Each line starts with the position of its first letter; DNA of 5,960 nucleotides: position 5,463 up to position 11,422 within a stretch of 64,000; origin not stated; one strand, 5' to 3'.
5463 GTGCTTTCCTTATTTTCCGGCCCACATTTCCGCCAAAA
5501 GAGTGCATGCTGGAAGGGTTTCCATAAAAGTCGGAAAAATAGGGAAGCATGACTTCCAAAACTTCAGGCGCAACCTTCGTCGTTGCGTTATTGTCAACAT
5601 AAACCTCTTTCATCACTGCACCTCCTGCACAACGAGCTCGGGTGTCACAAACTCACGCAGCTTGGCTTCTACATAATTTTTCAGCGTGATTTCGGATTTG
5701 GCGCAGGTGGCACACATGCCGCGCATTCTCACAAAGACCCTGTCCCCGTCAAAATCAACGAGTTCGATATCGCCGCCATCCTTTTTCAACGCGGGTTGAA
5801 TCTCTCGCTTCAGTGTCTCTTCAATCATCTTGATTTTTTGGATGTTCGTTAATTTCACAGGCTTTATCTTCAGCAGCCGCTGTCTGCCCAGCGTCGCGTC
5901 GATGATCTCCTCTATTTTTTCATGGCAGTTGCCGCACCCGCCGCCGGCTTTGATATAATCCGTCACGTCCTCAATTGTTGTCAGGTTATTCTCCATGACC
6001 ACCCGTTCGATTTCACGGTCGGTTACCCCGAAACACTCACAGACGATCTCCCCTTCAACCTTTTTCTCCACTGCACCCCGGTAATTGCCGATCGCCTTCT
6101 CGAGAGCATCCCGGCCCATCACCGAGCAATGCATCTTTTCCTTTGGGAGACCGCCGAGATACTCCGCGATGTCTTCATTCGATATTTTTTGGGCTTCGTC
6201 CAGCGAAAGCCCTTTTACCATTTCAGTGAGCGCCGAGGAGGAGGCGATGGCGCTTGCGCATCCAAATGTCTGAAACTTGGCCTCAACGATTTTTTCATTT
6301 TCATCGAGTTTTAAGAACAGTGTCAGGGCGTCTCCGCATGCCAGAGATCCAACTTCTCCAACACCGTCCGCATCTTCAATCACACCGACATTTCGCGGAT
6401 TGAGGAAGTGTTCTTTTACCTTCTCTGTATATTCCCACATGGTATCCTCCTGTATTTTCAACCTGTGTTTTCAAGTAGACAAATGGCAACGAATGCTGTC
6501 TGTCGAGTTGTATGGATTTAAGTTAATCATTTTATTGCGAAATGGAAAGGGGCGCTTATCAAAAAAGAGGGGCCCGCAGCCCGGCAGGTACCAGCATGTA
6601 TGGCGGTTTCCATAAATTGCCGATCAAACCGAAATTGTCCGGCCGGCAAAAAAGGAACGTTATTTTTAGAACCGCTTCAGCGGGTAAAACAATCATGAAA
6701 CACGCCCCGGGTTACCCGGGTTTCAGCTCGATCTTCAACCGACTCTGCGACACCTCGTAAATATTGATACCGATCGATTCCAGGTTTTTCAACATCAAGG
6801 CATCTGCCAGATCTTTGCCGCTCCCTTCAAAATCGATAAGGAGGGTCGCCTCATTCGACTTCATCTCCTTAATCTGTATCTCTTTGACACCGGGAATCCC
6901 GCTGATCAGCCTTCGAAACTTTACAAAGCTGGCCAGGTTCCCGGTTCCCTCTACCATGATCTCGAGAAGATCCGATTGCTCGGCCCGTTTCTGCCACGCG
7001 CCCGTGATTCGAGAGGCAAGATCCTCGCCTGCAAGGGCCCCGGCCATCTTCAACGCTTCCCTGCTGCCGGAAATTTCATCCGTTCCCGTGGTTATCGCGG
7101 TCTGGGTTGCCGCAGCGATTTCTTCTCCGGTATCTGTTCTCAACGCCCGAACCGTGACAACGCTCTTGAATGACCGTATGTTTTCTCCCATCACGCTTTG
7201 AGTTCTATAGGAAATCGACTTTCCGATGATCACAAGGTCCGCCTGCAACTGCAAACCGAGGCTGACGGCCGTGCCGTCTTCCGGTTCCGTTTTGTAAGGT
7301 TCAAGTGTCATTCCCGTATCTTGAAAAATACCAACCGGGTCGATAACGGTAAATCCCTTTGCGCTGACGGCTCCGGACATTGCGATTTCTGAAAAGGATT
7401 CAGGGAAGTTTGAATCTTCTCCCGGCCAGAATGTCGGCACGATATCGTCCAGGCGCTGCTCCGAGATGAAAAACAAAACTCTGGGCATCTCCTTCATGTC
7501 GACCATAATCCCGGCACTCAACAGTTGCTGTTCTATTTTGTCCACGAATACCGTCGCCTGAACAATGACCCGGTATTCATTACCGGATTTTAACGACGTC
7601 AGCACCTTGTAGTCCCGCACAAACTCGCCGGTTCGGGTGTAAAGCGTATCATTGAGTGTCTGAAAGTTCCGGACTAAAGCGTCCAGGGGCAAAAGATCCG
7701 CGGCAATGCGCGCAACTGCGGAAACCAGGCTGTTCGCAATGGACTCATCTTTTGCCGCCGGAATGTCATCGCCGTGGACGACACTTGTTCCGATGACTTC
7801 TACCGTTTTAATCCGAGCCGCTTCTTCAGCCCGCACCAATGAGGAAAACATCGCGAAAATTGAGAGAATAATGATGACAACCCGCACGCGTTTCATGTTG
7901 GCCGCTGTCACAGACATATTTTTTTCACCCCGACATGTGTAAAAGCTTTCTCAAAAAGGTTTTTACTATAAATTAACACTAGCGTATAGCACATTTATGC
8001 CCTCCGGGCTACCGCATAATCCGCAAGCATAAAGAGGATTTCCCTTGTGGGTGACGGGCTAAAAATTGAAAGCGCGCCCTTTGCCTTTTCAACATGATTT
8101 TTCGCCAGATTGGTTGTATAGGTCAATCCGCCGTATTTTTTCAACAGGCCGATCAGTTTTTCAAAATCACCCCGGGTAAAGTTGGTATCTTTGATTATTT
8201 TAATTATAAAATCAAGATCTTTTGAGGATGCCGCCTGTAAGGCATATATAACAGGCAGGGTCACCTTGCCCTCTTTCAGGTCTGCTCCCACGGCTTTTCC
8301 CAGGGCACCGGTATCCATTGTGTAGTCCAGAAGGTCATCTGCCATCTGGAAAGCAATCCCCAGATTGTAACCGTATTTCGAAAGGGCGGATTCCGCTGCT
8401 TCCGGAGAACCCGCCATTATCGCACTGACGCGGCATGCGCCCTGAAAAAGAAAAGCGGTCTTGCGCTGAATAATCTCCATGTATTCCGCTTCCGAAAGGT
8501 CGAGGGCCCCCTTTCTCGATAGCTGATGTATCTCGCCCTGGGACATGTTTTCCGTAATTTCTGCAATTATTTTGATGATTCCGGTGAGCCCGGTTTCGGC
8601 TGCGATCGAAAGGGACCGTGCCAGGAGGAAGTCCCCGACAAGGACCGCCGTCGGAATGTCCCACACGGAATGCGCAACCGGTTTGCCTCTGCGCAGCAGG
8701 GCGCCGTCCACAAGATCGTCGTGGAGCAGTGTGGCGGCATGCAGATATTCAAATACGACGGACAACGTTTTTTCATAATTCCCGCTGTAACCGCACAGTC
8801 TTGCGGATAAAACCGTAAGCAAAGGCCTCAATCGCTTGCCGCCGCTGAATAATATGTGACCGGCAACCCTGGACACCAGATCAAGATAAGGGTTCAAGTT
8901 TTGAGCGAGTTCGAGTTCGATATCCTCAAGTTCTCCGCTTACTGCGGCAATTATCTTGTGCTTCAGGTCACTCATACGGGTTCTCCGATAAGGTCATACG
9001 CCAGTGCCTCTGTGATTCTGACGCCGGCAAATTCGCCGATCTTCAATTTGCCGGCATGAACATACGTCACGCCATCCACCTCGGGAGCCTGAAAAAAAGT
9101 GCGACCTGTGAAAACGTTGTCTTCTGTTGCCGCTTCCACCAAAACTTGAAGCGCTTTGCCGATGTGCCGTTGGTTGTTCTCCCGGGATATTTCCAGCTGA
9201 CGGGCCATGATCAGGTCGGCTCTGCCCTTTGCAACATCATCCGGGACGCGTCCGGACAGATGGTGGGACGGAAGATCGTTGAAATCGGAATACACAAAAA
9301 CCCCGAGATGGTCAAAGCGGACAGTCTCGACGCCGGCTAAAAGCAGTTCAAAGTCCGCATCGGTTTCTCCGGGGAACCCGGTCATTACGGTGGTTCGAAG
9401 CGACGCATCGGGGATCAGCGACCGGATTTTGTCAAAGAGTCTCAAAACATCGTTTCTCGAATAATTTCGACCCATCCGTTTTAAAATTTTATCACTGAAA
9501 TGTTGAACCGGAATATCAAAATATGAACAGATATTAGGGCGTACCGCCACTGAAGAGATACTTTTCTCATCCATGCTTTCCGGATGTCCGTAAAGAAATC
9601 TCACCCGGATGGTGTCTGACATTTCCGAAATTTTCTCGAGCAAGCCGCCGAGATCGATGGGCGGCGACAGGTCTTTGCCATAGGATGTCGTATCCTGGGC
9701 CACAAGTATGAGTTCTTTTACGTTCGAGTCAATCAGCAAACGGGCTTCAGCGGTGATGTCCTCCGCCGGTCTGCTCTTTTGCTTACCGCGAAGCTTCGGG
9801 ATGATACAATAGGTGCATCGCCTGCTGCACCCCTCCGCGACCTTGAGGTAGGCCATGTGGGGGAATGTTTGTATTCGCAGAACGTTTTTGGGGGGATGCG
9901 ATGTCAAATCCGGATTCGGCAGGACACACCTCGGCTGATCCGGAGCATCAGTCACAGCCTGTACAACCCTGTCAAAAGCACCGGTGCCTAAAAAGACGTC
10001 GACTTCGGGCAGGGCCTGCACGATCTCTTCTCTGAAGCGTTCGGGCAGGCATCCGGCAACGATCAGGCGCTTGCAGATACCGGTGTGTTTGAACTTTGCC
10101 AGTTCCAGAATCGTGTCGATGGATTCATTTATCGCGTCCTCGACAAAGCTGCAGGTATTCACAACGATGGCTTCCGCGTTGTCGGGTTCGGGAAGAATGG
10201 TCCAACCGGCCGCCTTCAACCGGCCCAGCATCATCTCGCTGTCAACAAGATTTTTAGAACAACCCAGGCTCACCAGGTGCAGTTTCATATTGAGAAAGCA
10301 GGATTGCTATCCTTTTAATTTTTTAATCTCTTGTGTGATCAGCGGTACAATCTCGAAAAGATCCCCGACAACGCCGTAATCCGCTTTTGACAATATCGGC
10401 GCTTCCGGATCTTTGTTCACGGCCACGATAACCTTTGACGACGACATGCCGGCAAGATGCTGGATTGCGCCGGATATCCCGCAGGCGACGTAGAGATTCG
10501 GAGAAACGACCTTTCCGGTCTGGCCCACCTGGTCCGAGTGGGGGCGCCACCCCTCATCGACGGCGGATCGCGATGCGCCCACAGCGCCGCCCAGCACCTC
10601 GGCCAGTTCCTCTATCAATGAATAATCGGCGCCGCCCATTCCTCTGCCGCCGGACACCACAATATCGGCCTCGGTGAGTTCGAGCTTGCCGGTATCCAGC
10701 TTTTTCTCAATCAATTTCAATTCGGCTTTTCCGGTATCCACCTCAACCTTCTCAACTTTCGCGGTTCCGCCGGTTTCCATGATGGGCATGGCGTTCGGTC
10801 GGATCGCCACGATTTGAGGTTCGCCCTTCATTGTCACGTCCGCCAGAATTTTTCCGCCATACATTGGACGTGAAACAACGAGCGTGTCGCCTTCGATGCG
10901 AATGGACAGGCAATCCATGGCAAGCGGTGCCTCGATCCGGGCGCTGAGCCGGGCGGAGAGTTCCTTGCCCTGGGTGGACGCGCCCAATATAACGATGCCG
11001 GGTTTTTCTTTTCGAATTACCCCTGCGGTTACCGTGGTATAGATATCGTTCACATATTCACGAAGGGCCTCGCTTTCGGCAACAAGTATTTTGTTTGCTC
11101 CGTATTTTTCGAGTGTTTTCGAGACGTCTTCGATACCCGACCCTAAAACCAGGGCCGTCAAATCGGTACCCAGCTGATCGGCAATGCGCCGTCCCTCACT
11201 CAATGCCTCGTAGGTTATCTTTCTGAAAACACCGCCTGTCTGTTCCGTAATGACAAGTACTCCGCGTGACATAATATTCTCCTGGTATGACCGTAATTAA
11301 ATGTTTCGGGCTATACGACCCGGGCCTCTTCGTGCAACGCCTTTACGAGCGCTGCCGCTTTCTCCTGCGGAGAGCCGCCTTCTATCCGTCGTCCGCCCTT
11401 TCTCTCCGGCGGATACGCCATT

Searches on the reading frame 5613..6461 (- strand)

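Call 31: search_protein_families(library=pfam, proteins=[window:5613-6461:-])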
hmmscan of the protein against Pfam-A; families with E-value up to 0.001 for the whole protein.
window:5613-6461:- (282 aa): 3 families
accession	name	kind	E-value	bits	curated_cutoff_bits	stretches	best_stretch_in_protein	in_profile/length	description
PF01592.21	NifU_N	-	2.5e-51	173.5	22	1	10-131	1-124/127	NifU-like N terminal domain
PF01106.22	NifU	-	3.5e-24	85.2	27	1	213-278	1-66/67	NifU-like domain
PF04324.20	Fer2_BFD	-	3e-19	69.6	26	1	139-188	1-49/50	BFD-like [2Fe-2S] binding domain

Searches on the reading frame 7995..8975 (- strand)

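Call 31: search_protein_families(library=pfam, proteins=[window:7995-8975:-])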
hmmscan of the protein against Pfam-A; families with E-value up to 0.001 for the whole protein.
window:7995-8975:- (326 aa): 1 family
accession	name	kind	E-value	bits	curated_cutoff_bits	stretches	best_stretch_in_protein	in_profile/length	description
PF00348.22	polyprenyl_synt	-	5.8e-70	235.8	27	1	33-275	3-248/251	Polyprenyl synthetase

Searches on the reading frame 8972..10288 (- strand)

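Call 31: search_protein_families(library=pfam, proteins=[window:8972-10288:-])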
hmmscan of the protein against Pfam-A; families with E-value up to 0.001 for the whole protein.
window:8972-10288:- (438 aa): 3 families
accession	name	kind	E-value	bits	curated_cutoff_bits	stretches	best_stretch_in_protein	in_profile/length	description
PF00919.26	UPF0004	-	6.8e-25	87.4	27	1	2-101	1-98/98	Uncharacterized protein family UPF0004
PF04055.27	Radical_SAM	-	4.5e-23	82.7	29.5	1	150-316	3-162/166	Radical SAM superfamily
PF18693.7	TRAM_2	-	1.2e-19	70.7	27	1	376-438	1-63/63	TRAM domain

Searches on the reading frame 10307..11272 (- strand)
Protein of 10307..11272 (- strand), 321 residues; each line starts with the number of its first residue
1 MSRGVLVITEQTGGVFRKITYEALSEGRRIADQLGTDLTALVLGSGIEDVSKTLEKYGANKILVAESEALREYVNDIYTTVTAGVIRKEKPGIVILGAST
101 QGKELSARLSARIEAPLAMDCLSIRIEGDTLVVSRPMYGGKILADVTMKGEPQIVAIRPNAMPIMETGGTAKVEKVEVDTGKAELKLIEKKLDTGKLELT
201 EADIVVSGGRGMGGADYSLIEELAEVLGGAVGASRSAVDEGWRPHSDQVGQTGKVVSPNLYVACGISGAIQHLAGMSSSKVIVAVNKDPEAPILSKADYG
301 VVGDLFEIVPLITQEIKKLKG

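Call 31: search_protein_families(library=pfam, proteins=[window:10307-11272:-])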
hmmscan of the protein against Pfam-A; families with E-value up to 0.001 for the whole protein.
window:10307-11272:- (321 aa): 2 families
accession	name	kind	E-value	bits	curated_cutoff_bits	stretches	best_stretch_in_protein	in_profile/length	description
PF01012.27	ETF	-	1.3e-42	146.1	26.7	1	5-179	1-179/181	Electron transfer flavoprotein domain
PF00766.25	ETF_alpha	-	2.2e-35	120.9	27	1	198-277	1-81/81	Electron transfer flavoprotein FAD-binding domain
